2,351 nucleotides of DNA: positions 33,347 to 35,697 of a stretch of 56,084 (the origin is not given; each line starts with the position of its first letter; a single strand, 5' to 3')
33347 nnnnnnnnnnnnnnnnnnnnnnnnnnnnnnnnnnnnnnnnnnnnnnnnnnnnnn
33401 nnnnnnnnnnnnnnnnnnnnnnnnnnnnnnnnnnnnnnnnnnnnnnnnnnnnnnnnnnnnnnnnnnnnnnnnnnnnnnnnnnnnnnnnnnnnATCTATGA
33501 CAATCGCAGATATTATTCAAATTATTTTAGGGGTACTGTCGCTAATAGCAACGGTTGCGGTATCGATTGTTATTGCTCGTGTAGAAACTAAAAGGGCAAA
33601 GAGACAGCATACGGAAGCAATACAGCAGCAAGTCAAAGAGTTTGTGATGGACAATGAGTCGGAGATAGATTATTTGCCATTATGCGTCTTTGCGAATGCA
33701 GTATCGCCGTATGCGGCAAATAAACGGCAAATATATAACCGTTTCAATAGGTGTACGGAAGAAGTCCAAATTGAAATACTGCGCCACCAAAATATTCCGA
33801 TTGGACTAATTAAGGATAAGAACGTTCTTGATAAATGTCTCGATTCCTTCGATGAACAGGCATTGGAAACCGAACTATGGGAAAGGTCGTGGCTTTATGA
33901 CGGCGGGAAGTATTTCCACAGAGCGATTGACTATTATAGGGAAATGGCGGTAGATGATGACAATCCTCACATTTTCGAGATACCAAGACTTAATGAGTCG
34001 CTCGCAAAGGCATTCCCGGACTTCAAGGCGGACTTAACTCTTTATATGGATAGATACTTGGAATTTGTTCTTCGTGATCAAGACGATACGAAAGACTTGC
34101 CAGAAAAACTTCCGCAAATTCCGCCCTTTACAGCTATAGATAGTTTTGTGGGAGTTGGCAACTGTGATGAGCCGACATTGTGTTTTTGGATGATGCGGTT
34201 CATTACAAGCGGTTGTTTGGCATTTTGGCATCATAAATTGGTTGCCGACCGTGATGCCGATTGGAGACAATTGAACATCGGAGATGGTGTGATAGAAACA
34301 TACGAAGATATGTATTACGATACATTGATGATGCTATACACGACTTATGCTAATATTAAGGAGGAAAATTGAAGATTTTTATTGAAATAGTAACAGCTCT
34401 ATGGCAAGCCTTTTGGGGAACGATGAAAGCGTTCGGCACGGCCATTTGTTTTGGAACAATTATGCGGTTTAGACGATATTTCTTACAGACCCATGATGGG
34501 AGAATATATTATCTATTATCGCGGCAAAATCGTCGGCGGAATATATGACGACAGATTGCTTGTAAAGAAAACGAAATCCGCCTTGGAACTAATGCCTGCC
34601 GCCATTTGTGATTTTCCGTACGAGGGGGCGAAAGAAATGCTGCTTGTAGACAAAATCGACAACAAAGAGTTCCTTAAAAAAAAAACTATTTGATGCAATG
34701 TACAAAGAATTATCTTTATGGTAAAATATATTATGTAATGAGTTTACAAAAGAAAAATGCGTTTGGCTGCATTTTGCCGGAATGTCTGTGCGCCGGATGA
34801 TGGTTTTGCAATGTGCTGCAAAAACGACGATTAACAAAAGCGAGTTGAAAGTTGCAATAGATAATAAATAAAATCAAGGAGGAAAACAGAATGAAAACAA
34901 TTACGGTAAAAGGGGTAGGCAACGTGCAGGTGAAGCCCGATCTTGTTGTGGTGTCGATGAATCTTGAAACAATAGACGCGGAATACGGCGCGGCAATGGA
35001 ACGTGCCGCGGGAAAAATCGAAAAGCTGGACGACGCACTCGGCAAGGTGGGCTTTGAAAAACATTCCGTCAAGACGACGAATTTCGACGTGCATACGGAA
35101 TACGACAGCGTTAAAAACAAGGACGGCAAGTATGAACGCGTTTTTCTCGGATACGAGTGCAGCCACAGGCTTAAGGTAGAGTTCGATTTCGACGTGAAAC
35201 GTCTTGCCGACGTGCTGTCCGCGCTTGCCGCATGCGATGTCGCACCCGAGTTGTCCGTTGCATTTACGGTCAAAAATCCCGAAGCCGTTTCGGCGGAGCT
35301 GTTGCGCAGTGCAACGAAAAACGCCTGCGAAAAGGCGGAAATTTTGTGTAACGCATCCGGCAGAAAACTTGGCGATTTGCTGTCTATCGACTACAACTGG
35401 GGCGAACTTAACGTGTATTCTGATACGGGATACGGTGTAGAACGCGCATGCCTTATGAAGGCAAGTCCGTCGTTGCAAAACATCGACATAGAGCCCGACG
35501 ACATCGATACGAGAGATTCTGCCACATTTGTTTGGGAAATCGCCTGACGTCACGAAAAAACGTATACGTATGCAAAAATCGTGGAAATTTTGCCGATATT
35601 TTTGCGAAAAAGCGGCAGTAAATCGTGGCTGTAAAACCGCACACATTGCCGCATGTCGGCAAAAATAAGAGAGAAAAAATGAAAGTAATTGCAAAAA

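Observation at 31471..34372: AT-rich three-gene operon (BrxR/CapW-like WYL regulator, DUF2971 protein, anchored unknown protein): candidate undescribed defence system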

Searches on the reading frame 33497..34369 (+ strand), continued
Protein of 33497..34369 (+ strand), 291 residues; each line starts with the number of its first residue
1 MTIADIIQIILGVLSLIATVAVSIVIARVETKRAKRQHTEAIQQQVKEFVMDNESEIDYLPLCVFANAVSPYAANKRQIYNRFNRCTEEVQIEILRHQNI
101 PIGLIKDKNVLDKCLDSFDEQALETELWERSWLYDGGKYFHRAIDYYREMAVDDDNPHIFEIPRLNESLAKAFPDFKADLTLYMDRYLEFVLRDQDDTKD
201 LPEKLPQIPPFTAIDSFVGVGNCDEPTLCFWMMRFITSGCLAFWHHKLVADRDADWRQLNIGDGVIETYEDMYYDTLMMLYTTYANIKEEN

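Call 82: search_protein_families(library=pfam, proteins=[P0218, P0209, P0210, P0216, P0217, P0203, P0222, P0292], max_evalue=0.01)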
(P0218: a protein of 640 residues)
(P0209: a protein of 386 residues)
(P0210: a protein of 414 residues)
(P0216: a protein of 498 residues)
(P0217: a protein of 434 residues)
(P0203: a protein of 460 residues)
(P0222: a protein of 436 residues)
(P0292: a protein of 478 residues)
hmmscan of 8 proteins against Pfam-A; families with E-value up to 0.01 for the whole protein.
P0218 (640 aa): 2 families
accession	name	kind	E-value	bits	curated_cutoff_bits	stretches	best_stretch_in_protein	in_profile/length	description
PF13676.11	TIR_2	-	1e-18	68.4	28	1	239-352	1-108/122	TIR domain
PF01582.25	TIR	-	7.5e-08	32.8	21.3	1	238-316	3-82/179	TIR domain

P0209 (386 aa): 0 families

P0210 (414 aa): 0 families

P0216 (498 aa): 0 families

P0217 (434 aa): 0 families

P0203 (460 aa): 0 families

P0222 (436 aa): 0 families

P0292 (478 aa): 0 families

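Call 91: search_protein_families(library=pfam, proteins=[L079:4720-6312:+, L079:6305-7888:+, L079:9053-9772:+, L079:9797-11176:+, L018:7335-7982:+, L018:8909-9652:+, L021:6058-6888:+, L032:3981-7988:+, L032:8855-9739:+, L048:4648-7977:+], max_evalue=0.001)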
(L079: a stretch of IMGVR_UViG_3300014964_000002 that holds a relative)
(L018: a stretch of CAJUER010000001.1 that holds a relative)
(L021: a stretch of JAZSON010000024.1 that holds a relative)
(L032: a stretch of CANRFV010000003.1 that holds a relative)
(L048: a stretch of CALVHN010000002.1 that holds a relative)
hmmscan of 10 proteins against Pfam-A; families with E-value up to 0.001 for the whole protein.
L079:4720-6312:+ (531 aa): 3 families
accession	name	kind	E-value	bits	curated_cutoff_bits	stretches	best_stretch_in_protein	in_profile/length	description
PF00239.26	Resolvase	-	8.9e-31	107.4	23.3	1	36-183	1-143/145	Resolvase, N terminal domain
PF07508.19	Recombinase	-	4.4e-23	81.9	21.1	1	207-313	1-102/102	Recombinase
PF13408.12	Zn_ribbon_recom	-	4.3e-07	30.7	25.3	1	328-385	2-54/58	Recombinase zinc beta ribbon domain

L079:6305-7888:+ (528 aa): 3 families
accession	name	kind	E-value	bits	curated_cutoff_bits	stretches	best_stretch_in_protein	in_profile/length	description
PF00239.26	Resolvase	-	3.3e-33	115.3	23.3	1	30-176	3-144/145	Resolvase, N terminal domain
PF07508.19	Recombinase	-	1.3e-26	93.2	21.1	1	197-304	1-102/102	Recombinase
PF13408.12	Zn_ribbon_recom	-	1e-10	42.2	25.3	1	324-383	2-57/58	Recombinase zinc beta ribbon domain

L079:9053-9772:+ (240 aa): 0 families

L079:9797-11176:+ (460 aa): 0 families

L018:7335-7982:+ (216 aa): 0 families

L018:8909-9652:+ (248 aa): 0 families

L021:6058-6888:+ (277 aa): 1 family
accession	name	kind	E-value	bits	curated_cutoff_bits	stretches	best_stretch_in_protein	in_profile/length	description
PF01555.25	N6_N4_Mtase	-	5.2e-19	69.5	26.7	1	66-215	1-132/221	DNA methylase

L032:3981-7988:+ (1336 aa): 3 families
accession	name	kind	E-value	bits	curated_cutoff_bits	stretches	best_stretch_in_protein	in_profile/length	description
PF07669.17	Eco57I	-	2.8e-30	106.1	25.3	1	943-1088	1-171/171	Eco57I restriction-modification methylase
PF04851.21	ResIII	-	9.9e-16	58.5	22.5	1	156-321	4-163/164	Type III restriction enzyme, res subunit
PF00270.35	DEAD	-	3.3e-05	24.1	26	1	158-321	2-161/167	DEAD/DEAH box helicase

L032:8855-9739:+ (295 aa): 1 family
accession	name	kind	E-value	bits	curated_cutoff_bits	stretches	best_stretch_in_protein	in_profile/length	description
PF04383.19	KilA-N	-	1.8e-20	73.2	23.8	1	41-160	14-105/107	KilA-N domain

L048:4648-7977:+ (1110 aa): 5 families
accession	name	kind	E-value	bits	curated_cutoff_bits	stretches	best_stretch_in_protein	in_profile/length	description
PF11867.13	T1RH-like_C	-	6.1e-62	210.3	26.8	1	743-1107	7-328/329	Type I restriction enzyme HindI endonuclease subunit-like, C-terminal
PF18766.7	SWI2_SNF2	-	3.6e-47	161.3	26.7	1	275-521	2-212/221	SWI2/SNF2 ATPase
PF04313.20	HSDR_N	-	1.5e-36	126.5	25.1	1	13-212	4-197/198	Type I restriction enzyme R protein N terminus (HSDR_N)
PF22679.2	T1R_D3-like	-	1.2e-18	68.4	27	1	648-720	82-156/158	Type I restriction enzyme subunit R domain 3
PF04851.21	ResIII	-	1.1e-13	51.8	22.5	1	283-466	16-163/164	Type III restriction enzyme, res subunit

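Call 93: search_dna_similar(query=window:33497-34369:+, collection=phages, mode=protein, max_evalue=0.001, max_rows=15)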
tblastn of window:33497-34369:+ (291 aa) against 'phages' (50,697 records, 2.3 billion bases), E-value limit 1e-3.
Records with a match: 1; places in all: 1; records where one place covers at least 80% of the query: 1.
Best place of each record, by identity: <60% 1.
By first word of the organism name: Bacteriophage 1.
By host as written in the record: - 1.
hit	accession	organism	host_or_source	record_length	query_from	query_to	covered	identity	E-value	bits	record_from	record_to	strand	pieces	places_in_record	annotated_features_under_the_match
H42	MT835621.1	Bacteriophage sp.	human fecal samples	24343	1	236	81%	34.2%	9e-37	144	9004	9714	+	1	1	record has no annotation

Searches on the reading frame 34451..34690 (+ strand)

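Call 4: search_protein_families(library=pfam, proteins=[window:34451-34690:+], max_evalue=1)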
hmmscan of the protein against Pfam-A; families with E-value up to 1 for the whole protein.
window:34451-34690:+ (80 aa): 1 family
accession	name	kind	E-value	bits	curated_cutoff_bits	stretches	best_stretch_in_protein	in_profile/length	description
PF04993.18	TfoX_N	-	2.9e-08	34.2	30.1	1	2-62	1-60/91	TfoX N-terminal domain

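Call 5: search_protein_families(library=padloc, proteins=[window:34451-34690:+], max_evalue=1)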
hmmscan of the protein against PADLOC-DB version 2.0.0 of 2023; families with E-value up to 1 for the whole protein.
window:34451-34690:+ (80 aa): 0 families

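Call 6: search_protein_families(library=ncbifam, proteins=[window:34451-34690:+], max_evalue=1)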
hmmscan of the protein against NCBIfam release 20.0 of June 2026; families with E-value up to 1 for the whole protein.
window:34451-34690:+ (80 aa): 0 families

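Call 7: search_protein_families(library=phrogs, proteins=[window:34451-34690:+], max_evalue=1)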
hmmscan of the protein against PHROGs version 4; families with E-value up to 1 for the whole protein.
window:34451-34690:+ (80 aa): 0 families

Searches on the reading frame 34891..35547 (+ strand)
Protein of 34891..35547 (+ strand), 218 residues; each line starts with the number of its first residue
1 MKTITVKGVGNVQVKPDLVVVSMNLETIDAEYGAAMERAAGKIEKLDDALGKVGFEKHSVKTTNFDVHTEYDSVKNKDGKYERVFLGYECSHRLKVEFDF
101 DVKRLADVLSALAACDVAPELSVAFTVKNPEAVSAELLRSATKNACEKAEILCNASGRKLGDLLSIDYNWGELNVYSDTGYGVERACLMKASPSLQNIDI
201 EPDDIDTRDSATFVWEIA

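Call 78: search_protein_families(library=pfam, proteins=[window:34891-35544:+], max_evalue=0.001)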
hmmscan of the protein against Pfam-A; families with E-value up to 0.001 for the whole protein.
window:34891-35544:+ (218 aa): 1 family
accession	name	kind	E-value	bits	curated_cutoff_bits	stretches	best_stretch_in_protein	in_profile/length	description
PF04402.19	SIMPL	-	2.2e-34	119.9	25.2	1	4-215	1-205/205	Protein of unknown function (DUF541)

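Call 90: find_encoding_contigs(protein=window:34891-35547:+, flank=7000, max_places=8)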
Protein window:34891-35547:+ (218 aa): 5 contigs read that carry it; 2 places shown.
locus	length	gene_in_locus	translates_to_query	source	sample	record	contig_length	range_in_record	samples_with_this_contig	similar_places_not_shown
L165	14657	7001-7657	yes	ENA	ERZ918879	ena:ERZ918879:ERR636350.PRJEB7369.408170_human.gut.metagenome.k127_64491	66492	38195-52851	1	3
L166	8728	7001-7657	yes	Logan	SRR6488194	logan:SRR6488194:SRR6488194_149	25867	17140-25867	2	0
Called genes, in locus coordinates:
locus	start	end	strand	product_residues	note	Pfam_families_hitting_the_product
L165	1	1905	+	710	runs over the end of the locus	PF19773:DUF6259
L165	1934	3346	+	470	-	PF17389:Bac_rhamnosid6H (faint)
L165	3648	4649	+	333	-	PF13280:WYL, PF25583:WCX (weak)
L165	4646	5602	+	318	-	PF11185:DUF2971 (weak)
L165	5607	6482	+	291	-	-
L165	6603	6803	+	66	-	-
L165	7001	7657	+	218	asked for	PF04402:SIMPL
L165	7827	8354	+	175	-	-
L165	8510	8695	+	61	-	PF08984:DUF1858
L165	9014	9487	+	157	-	-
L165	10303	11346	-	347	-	PF00892:EamA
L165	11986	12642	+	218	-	-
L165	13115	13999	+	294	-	PF00892:EamA (weak)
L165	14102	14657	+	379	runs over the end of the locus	PF13810:DUF4185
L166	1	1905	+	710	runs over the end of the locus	PF19773:DUF6259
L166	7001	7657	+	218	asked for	PF04402:SIMPL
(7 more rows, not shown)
